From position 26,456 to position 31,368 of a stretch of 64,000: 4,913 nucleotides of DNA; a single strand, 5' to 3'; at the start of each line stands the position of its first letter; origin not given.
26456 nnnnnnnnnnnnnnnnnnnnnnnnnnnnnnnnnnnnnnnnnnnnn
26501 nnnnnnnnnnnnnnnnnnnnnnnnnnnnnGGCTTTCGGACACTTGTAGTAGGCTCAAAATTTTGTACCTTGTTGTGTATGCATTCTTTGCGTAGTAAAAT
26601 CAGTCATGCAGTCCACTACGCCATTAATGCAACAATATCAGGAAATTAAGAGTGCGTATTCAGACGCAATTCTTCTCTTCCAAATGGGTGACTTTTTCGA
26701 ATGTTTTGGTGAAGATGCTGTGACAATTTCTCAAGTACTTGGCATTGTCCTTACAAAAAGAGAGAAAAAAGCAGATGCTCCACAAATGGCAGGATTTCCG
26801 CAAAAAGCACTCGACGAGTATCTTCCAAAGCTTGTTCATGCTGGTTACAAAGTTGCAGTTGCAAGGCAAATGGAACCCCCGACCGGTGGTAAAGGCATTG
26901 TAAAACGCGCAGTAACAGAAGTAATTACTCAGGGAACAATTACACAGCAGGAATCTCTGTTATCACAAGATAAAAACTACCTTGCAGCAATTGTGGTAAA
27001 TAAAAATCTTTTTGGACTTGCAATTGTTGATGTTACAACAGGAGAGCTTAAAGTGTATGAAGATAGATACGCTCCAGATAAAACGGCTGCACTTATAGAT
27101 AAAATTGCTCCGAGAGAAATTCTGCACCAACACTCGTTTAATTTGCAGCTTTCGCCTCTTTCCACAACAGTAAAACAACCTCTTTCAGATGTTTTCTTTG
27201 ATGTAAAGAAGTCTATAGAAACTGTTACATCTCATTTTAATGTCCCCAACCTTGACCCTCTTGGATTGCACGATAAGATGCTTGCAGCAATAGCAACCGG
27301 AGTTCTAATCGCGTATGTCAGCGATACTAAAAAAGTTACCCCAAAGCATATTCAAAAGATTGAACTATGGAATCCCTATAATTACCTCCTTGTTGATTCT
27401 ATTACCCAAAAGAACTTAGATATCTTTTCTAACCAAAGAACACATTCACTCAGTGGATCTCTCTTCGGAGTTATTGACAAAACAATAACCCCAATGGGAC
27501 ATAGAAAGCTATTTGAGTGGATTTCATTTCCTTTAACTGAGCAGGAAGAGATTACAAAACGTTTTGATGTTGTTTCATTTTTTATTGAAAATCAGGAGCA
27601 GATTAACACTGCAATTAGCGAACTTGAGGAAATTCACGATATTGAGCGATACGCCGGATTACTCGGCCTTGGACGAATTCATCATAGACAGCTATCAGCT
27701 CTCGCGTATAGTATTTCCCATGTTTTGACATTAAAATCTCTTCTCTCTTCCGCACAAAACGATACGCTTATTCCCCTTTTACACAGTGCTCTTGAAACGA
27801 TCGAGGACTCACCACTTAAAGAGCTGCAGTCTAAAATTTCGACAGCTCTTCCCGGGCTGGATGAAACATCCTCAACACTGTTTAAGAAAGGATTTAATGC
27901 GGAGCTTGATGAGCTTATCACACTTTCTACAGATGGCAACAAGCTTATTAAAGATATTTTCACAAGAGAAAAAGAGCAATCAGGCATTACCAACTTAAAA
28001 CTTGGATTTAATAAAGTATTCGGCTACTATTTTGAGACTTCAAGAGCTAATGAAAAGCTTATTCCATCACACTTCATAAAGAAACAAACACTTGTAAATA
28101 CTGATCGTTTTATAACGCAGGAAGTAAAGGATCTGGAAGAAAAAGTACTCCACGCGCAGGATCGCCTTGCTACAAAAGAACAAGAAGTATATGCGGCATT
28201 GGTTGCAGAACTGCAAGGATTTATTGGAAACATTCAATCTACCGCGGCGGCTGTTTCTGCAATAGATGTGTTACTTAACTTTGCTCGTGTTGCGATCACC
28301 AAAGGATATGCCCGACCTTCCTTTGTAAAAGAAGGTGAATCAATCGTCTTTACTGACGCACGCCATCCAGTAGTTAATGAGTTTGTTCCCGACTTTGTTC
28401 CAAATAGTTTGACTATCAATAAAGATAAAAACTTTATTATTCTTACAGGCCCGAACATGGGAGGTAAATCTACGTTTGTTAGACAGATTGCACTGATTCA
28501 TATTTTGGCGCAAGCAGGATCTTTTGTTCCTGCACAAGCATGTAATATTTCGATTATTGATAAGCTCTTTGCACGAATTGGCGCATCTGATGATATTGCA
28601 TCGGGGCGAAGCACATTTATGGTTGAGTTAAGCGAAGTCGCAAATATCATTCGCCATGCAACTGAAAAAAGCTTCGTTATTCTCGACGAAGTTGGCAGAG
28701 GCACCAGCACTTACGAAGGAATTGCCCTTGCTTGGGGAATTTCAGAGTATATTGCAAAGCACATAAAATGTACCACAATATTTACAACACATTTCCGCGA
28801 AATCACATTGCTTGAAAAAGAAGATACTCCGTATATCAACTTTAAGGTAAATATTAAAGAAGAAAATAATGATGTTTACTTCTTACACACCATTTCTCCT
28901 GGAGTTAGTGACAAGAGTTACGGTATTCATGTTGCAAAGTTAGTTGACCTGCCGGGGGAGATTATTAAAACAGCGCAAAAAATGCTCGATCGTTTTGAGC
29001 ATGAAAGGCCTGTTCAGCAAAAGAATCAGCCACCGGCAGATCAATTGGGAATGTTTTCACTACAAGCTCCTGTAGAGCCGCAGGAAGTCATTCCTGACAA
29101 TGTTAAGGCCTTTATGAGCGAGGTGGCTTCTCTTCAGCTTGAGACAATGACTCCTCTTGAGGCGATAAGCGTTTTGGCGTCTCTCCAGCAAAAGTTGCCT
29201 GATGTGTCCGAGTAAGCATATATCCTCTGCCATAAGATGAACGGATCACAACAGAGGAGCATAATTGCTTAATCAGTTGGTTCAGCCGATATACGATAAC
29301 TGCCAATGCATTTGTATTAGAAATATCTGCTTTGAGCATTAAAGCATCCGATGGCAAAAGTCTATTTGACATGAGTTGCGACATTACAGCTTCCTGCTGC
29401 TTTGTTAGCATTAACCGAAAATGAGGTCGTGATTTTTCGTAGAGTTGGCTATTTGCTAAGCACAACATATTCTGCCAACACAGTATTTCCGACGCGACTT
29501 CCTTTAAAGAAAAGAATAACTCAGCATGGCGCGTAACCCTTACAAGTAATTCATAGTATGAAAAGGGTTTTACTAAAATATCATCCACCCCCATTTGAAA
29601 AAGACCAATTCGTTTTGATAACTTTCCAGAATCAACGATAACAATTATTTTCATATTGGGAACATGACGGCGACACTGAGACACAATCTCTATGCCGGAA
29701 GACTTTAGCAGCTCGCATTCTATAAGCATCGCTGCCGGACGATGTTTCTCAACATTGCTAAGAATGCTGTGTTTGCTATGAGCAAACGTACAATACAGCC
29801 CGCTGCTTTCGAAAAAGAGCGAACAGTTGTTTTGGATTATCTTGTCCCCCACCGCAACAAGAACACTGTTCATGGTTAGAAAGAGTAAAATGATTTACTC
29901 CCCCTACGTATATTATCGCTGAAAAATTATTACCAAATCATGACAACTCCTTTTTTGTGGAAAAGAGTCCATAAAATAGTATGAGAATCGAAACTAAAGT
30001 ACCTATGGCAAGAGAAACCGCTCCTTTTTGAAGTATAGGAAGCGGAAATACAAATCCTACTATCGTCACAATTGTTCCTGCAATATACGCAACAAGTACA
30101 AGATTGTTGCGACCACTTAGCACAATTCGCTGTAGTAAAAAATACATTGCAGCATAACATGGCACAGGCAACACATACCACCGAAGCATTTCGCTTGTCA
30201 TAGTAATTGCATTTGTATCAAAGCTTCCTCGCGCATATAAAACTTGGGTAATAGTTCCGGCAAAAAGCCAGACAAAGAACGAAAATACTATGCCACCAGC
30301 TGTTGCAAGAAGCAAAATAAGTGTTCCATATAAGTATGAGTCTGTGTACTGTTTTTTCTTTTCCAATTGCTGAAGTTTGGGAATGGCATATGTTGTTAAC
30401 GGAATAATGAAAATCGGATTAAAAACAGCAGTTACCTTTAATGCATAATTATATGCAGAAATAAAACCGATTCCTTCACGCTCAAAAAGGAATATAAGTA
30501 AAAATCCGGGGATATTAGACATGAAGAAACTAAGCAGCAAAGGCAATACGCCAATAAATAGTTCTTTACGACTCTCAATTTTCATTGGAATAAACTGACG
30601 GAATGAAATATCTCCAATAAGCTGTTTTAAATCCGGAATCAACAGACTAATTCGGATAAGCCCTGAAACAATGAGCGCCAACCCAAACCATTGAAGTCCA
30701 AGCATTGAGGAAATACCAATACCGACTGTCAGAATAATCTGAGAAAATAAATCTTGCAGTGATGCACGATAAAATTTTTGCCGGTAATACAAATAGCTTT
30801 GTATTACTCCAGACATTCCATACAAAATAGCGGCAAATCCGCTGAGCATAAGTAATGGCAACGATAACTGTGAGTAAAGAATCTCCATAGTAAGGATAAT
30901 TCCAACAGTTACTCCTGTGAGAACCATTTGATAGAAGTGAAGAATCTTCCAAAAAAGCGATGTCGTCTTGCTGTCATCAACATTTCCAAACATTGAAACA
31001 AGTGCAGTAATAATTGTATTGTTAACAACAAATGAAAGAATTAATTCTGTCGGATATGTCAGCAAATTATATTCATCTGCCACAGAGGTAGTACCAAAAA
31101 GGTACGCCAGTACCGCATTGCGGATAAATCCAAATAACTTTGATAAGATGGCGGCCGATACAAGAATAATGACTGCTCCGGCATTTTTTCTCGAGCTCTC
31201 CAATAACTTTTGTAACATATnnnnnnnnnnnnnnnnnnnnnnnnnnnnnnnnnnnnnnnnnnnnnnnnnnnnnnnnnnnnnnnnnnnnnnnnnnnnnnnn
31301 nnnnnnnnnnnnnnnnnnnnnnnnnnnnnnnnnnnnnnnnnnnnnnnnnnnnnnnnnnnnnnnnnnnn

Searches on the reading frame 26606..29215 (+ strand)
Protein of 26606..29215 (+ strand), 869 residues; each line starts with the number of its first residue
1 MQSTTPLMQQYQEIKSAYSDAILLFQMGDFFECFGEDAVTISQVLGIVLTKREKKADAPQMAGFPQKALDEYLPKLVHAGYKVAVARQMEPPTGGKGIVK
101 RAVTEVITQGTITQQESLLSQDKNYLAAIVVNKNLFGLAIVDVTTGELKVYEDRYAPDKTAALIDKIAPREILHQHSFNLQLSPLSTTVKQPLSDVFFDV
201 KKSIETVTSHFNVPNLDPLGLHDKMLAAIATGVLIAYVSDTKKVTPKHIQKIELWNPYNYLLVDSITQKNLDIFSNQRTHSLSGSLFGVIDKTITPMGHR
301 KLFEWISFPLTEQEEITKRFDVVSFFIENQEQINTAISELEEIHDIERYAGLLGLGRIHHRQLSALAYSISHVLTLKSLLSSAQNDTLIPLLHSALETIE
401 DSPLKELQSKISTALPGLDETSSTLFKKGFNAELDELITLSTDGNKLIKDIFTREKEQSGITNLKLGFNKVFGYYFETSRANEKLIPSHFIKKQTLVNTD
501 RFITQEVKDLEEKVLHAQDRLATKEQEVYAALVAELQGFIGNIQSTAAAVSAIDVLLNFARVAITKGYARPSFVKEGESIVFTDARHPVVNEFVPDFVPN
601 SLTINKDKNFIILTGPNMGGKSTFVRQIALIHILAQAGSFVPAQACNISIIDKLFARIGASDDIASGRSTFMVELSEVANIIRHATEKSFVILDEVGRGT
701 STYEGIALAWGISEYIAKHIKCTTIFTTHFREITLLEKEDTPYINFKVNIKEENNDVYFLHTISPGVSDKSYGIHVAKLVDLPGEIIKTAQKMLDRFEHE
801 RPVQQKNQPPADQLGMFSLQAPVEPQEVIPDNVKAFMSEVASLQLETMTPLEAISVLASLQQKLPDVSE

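Call 35: search_protein_families(library=pfam, proteins=[window:26606-29215:+], max_evalue=0.01)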
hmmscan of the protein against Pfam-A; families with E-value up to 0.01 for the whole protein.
window:26606-29215:+ (869 aa): 5 families
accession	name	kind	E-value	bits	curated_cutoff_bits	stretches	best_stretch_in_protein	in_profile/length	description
PF00488.27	MutS_V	-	8.6e-80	267.6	30.2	1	611-797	1-187/188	MutS domain V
PF01624.25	MutS_I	-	1e-39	135.7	20.6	1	5-116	1-113/113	MutS domain I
PF05192.23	MutS_III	-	8.5e-36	124.5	34.1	1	267-560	2-194/194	MutS domain III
PF05190.23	MutS_IV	-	4.8e-25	88.1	22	1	429-520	1-92/92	MutS family domain IV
PF05188.22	MutS_II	-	4.3e-18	66.4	25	1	124-250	1-133/133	MutS domain II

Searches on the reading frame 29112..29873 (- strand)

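Call 35: search_protein_families(library=pfam, proteins=[window:29112-29873:-], max_evalue=0.01)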
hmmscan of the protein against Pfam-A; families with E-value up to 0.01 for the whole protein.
window:29112-29873:- (253 aa): 1 family
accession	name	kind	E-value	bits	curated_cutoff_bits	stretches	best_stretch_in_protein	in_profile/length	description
PF00072.30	Response_reg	-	6.7e-13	49.2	30.2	1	5-113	2-110/111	Response regulator receiver domain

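Call 66: search_protein_families(library=padloc, proteins=[window:29112-29873:-], max_evalue=0.01)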
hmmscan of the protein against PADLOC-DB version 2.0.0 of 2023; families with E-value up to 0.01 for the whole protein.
window:29112-29873:- (253 aa): 0 families

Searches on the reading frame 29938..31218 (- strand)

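Call 35: search_protein_families(library=pfam, proteins=[window:29938-31218:-], max_evalue=0.01)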
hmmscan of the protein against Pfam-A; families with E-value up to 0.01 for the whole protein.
window:29938-31218:- (426 aa): 1 family
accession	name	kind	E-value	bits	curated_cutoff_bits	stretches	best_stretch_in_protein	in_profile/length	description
PF03023.19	MurJ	-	5.8e-19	68.5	27.4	1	37-419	1-396/451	Lipid II flippase MurJ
